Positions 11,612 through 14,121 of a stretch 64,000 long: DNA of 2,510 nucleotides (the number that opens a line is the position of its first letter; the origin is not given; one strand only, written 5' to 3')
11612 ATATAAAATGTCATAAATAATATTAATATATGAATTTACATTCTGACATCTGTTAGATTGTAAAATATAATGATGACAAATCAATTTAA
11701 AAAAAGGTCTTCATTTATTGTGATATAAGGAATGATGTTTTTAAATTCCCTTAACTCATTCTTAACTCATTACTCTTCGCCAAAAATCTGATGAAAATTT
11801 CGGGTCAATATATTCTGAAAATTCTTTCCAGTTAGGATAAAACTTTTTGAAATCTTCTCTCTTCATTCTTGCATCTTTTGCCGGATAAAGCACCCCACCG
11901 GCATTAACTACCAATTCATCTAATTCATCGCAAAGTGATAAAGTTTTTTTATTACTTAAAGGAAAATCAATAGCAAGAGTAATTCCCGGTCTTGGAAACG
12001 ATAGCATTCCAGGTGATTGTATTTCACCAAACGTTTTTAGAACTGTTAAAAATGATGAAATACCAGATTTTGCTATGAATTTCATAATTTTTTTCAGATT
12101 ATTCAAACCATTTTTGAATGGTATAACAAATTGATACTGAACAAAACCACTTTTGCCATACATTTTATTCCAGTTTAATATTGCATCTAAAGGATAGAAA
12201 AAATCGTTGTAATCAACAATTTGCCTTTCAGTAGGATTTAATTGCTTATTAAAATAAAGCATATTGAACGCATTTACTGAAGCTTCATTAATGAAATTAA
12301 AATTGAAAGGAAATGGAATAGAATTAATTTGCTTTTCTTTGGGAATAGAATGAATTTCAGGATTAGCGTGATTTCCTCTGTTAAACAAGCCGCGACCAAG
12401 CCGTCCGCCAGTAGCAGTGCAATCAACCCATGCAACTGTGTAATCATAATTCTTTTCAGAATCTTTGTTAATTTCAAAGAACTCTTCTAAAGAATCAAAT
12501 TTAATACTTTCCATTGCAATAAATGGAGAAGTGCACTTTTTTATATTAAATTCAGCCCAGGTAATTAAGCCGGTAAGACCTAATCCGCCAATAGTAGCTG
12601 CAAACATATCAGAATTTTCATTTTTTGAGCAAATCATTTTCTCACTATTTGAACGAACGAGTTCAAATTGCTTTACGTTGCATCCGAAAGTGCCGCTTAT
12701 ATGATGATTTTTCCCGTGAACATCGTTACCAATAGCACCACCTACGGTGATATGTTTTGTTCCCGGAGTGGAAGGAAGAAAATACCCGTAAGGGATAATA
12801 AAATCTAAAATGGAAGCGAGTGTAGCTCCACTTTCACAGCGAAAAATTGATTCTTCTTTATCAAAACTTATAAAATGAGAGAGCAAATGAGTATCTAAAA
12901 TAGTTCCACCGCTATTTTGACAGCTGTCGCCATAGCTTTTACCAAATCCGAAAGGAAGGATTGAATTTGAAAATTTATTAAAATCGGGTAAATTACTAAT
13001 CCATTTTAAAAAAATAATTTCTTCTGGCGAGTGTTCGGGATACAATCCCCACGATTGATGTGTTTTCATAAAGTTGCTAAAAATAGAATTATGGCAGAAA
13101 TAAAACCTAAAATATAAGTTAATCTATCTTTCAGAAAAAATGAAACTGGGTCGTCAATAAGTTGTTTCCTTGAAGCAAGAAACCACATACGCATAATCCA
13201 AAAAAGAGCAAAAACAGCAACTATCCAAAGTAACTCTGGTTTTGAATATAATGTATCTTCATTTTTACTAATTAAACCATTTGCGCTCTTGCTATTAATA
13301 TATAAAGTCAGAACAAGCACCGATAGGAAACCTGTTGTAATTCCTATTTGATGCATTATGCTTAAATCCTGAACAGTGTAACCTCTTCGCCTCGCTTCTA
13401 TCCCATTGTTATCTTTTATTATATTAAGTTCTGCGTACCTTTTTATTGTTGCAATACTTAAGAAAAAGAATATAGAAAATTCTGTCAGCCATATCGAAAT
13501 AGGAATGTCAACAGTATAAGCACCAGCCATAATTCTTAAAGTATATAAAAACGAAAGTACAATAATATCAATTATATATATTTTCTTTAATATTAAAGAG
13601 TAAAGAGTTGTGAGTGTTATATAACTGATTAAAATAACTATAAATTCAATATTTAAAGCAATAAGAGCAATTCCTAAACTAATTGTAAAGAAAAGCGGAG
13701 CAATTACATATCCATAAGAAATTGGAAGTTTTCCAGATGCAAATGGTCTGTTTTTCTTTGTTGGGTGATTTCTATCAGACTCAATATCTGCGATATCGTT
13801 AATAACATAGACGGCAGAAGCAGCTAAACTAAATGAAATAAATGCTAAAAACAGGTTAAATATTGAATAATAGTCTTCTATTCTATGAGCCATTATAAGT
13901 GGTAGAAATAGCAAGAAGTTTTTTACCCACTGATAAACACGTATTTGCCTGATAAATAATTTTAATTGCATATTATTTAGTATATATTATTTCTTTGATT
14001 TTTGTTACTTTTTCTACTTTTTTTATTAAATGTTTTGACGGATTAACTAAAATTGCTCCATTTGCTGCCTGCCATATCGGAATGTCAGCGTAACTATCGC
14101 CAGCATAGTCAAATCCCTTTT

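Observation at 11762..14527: DprE1-like FAD oxidase, UbiA prenyltransferase and HAD phosphatase operon: possible lipid-linked pentose (arabinofuranose-type) donor pathway outside Actinobacteria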

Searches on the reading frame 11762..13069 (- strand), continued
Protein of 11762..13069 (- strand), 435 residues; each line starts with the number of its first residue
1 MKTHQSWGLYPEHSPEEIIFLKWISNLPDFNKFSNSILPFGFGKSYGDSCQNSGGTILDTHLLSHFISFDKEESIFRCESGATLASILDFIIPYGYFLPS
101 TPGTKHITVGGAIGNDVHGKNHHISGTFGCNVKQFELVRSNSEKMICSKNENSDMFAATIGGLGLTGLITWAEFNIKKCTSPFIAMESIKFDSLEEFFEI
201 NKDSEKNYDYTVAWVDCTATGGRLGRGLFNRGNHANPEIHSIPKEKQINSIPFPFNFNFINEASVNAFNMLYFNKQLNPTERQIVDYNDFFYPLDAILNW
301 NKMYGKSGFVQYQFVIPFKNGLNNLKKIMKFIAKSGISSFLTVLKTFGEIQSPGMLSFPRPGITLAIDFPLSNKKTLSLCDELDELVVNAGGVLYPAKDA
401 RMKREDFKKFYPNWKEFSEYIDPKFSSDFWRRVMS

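Call 72: search_protein_families(library=pfam, proteins=[L043:12085-13788:+, L047:6211-7875:+, L074:12223-13998:+, L029:8281-9990:+, L025:6018-7427:+, L011:456-1865:+, L087:4013-5677:+, L067:5708-7324:-, L025:2712-4292:+, L077:7080-8723:+], max_evalue=0.01)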
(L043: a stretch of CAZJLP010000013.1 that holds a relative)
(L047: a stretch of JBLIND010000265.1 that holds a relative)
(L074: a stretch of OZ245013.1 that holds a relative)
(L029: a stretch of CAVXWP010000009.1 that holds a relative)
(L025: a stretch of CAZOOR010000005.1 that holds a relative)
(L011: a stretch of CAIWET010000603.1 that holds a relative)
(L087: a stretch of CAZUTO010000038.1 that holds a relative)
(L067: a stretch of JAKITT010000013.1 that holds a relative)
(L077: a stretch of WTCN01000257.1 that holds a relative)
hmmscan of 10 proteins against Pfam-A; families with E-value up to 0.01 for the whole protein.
L043:12085-13788:+ (567 aa): 0 families

L047:6211-7875:+ (554 aa): 1 family
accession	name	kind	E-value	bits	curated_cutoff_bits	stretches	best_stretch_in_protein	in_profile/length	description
PF03553.21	Na_H_antiporter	-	9e-44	150.4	23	1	213-518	2-294/303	Na+/H+ antiporter family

L074:12223-13998:+ (591 aa): 1 family
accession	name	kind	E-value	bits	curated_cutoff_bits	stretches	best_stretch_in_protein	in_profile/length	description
PF13231.12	PMT_2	-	2.2e-08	34.9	26.1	1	96-237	19-160/160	Dolichyl-phosphate-mannose-protein mannosyltransferase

L029:8281-9990:+ (569 aa): 1 family
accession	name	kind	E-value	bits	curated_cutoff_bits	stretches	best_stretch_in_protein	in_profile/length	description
PF19484.4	DUF6020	-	0.003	16.4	28.3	1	81-239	199-362/604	Family of unknown function (DUF6020)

L025:6018-7427:+ (469 aa): 2 families
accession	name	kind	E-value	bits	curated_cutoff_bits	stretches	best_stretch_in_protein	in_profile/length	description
PF01943.22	Polysacc_synt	-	1.5e-37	130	28.2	1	7-274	1-273/274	Polysaccharide biosynthesis protein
PF13440.11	Polysacc_synt_3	-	1.4e-14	54.5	23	1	32-323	2-293/293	Polysaccharide biosynthesis protein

L011:456-1865:+ (469 aa): 2 families
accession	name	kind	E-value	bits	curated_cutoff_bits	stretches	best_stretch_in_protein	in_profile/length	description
PF01943.22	Polysacc_synt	-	1.8e-28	100.2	28.2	1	8-277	1-273/274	Polysaccharide biosynthesis protein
PF13440.11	Polysacc_synt_3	-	4.4e-05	23.3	23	1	33-321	2-289/293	Polysaccharide biosynthesis protein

L087:4013-5677:+ (554 aa): 0 families

L067:5708-7324:- (538 aa): 2 families
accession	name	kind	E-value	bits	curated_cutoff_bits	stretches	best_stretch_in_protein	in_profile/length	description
PF13231.12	PMT_2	-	9e-15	55.7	26.1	1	71-236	1-160/160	Dolichyl-phosphate-mannose-protein mannosyltransferase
PF02366.24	PMT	-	4.1e-05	23.7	22.7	1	67-238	56-234/245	Dolichyl-phosphate-mannose-protein mannosyltransferase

L025:2712-4292:+ (526 aa): 0 families

L077:7080-8723:+ (547 aa): 2 families
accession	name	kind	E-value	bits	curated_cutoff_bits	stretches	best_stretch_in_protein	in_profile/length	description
PF13231.12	PMT_2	-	7.7e-15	55.9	26.1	1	87-243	3-159/160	Dolichyl-phosphate-mannose-protein mannosyltransferase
PF10131.15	PTPS_related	-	0.007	15.3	26.4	1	85-389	3-314/621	6-pyruvoyl-tetrahydropterin synthase related domain; membrane protein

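Call 73: get_annotated_region(hit=H13, flank=6000)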
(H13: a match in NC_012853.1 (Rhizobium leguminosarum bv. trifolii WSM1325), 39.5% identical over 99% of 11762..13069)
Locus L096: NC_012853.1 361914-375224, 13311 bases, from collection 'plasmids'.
description: Rhizobium leguminosarum bv. trifolii WSM1325 plasmid pR132503, complete sequence
organism: Rhizobium leguminosarum bv. trifolii WSM1325 (NCBI taxid 395491)
taxonomy: Bacteria; Pseudomonadota; Alphaproteobacteria; Hyphomicrobiales; Rhizobiaceae; Rhizobium; Rhizobium leguminosarum; Rhizobium leguminosarum bv. trifolii WSM1325
host: -; source: -; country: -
typing (MOB-suite, as given by PLSDB): conjugative; replicon rep_cluster_32; relaxase MOBQ; mating-pair formation MPF_T
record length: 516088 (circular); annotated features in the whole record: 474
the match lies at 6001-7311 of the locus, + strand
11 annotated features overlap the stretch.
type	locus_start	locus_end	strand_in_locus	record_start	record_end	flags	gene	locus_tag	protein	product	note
CDS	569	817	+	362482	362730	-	-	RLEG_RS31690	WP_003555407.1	hypothetical protein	-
CDS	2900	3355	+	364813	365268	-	-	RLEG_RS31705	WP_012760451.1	hypothetical protein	-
CDS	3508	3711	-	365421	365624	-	-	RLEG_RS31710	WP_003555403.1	hypothetical protein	-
CDS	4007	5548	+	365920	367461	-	-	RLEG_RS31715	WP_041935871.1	UbiA family prenyltransferase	-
CDS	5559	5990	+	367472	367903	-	-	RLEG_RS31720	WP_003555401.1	GtrA family protein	-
CDS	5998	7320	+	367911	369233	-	-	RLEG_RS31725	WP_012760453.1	FAD-binding oxidoreductase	-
CDS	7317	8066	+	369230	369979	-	-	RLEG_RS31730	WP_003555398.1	SDR family oxidoreductase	-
CDS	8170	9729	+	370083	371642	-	-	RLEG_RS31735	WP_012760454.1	hypothetical protein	-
CDS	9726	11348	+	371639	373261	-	-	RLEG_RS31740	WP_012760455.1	hypothetical protein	-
CDS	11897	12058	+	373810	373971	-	-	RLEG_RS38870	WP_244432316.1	hypothetical protein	-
CDS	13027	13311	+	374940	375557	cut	-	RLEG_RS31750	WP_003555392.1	NADH-quinone oxidoreductase subunit C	-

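Call 74: get_annotated_region(hit=H7, flank=6000)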
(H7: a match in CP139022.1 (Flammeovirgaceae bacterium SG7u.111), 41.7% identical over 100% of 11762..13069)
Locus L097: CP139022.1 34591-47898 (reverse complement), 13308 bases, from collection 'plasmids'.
description: Flammeovirgaceae bacterium SG7u.111 plasmid unnamed, complete sequence
organism: Flammeovirgaceae bacterium SG7u.111 (NCBI taxid 3089815)
taxonomy: Bacteria; Bacteroidota; Cytophagia; Cytophagales; Flammeovirgaceae; ; Flammeovirgaceae bacterium SG7u.111
host: -; source: Seagrass,tissue sample; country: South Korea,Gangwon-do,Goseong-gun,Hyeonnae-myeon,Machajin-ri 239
typing (MOB-suite, as given by PLSDB): non-mobilizable
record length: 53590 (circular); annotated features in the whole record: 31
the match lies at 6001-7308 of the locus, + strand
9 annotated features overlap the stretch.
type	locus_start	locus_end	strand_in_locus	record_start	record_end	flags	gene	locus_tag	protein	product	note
CDS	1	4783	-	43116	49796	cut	-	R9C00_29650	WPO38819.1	PA14 domain-containing protein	-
CDS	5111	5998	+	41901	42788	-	-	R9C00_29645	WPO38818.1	decaprenyl-phosphate phosphoribosyltransferase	-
CDS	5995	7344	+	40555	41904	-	-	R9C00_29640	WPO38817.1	FAD-binding oxidoreductase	-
CDS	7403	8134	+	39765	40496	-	-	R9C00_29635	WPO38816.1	SDR family oxidoreductase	-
CDS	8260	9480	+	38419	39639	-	-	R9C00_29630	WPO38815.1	hypothetical protein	-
CDS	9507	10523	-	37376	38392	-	-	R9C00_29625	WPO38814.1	replication initiation protein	-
CDS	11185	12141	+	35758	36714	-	-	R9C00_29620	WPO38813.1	ParA family protein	-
CDS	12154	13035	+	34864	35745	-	-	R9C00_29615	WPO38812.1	hypothetical protein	-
CDS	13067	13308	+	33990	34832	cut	dinD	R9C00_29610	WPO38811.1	DNA damage-inducible protein D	-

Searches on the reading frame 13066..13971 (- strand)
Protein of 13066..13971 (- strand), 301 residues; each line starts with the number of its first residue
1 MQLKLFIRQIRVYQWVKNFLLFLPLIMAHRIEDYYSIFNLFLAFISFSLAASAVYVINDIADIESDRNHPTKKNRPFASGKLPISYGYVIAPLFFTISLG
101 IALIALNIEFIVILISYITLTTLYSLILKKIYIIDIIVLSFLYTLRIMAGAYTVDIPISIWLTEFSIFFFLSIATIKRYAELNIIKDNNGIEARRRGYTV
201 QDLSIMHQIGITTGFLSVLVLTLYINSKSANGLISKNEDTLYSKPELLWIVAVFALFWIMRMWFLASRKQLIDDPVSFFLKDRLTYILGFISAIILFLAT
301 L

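Call 3: search_protein_families(library=pfam, proteins=[window:13066-13971:-], max_evalue=0.01)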
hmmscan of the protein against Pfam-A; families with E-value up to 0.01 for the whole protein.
window:13066-13971:- (301 aa): 1 family
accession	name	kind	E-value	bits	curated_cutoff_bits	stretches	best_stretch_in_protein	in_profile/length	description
PF01040.23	UbiA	-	8.3e-20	71.6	34.2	1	35-235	17-206/250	UbiA prenyltransferase family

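Call 4: search_protein_families(library=ncbifam, proteins=[window:13066-13971:-], max_evalue=0.01)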
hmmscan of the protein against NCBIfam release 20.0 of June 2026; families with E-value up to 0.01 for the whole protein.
window:13066-13971:- (301 aa): 10 families
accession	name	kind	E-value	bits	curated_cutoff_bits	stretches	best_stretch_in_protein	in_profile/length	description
NF006088.0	PRK08238.1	equivalog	8.9e-105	351.1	351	1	2-300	191-480/482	UbiA family prenyltransferase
NF008978.0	PRK12324.1-4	equivalog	1.1e-46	159.3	207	1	6-299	35-318/322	decaprenyl-phosphate phosphoribosyltransferase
NF008977.0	PRK12324.1-2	equivalog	4.3e-45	154.4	234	1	3-299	2-288/297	decaprenyl-phosphate phosphoribosyltransferase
NF008976.0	PRK12324.1-1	equivalog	8e-38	130.5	474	1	7-213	22-232/306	decaprenyl-phosphate phosphoribosyltransferase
TIGR01474.1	ubiA_proteo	equivalog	1.4e-10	41.2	275.45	1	5-226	3-227/282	4-hydroxybenzoate octaprenyltransferase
TIGR01473.1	cyoE_ctaB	equivalog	3.8e-10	40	210.3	1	25-155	23-153/281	heme o synthase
NF009523.0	PRK12884.1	equivalog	8.1e-10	38.3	269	1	26-171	24-166/279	prenyltransferase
TIGR01475.1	ubiA_other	subfamily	1.6e-05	24.5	180.8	1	23-295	21-278/282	UbiA-like polyprenyltransferase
NF003349.0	PRK04375.1-2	equivalog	9.1e-05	21.8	246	1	33-138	54-160/318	heme o synthase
NF009514.0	PRK12873.1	equivalog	0.00021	20.8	246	1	40-120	48-130/297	4-hydroxybenzoate polyprenyltransferase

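Call 12: search_solved_structures(query=window:13066-13971:-, show_alignments=2, max_evalue=0.001)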
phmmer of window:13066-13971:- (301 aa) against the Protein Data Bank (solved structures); distinct sequences matched with E-value up to 0.001: 2.
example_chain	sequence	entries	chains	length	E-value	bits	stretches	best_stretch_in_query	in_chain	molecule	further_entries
8j8j_D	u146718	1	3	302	1.7e-31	113.1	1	7-202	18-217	Decaprenyl-phosphate phosphoribosyltransferase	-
8j8k_A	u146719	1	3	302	1.3e-21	80.7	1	7-202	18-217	Decaprenyl-phosphate phosphoribosyltransferase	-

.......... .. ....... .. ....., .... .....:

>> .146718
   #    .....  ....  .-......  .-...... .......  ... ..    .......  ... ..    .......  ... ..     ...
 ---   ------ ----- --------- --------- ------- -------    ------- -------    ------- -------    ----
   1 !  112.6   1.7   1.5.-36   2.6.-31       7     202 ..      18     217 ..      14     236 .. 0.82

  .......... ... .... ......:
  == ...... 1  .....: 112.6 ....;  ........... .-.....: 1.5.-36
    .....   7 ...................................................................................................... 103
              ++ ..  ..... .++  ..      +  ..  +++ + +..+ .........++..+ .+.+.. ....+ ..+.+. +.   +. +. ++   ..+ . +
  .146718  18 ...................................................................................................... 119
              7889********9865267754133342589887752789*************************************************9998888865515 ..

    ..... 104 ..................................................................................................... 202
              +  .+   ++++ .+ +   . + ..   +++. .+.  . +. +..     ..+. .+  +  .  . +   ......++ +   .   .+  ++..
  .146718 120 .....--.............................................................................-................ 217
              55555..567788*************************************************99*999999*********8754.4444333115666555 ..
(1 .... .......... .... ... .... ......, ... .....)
